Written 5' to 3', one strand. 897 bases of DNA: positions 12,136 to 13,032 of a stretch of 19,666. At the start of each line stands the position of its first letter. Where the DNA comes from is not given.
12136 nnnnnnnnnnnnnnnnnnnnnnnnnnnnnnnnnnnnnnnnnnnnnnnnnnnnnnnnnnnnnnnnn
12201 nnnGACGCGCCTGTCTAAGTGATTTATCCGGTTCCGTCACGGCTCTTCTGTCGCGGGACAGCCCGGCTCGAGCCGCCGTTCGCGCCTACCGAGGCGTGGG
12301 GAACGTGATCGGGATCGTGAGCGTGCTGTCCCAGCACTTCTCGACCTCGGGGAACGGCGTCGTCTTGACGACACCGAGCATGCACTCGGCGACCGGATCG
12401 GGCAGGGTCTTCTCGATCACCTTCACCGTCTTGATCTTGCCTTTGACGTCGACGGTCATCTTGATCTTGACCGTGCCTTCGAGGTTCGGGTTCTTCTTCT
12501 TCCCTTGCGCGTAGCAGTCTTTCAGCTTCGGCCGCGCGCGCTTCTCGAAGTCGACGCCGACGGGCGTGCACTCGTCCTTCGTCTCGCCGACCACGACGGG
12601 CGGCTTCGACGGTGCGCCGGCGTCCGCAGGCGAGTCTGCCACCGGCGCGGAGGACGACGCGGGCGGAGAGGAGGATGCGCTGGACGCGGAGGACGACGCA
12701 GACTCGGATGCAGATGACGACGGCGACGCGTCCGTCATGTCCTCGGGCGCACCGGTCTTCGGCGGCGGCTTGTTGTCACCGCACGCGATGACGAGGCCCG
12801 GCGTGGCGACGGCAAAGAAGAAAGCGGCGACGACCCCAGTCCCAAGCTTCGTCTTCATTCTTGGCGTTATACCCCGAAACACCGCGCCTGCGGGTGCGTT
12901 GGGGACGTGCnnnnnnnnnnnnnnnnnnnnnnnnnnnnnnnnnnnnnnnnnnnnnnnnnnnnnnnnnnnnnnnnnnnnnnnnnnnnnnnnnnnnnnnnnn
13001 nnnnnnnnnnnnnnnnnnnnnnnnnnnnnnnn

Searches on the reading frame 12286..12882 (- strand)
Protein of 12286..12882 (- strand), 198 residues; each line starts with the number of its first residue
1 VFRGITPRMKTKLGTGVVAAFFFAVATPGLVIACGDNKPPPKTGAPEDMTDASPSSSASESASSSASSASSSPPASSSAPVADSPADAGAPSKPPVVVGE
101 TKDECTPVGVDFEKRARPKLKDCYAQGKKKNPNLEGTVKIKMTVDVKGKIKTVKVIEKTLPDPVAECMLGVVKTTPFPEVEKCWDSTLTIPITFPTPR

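Call 3: search_protein_families(library=pfam, proteins=[window:12286-12882:-], max_evalue=0.01)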
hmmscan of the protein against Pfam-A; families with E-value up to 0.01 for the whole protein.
window:12286-12882:- (198 aa): 1 family
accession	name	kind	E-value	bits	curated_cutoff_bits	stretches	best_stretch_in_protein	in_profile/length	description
PF03544.19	TonB_C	-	0.0035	18.2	24.6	1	133-177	13-57/79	Gram-negative bacterial TonB protein C-terminal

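Call 4: search_protein_families(library=ncbifam, proteins=[window:12286-12882:-], max_evalue=0.01)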
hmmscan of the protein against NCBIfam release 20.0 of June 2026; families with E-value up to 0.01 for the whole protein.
window:12286-12882:- (198 aa): 4 families
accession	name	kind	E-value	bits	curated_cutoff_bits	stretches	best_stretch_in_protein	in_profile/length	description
NF033768.1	myxo_SS_tail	domain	1.1e-15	57.4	40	1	115-194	12-91/92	AgmX/PglI C-terminal domain-containing protein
NF033761.1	gliding_GltJ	equivalog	6e-10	38.9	450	1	117-194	594-671/671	adventurous gliding motility protein GltJ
NF033760.1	gliding_GltG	equivalog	2.9e-08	32.7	650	1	115-182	565-633/650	adventurous gliding motility protein GltG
TIGR01352.1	tonB_Cterm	subfamily_domain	0.0024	18.2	27.1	1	129-194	7-73/76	TonB family protein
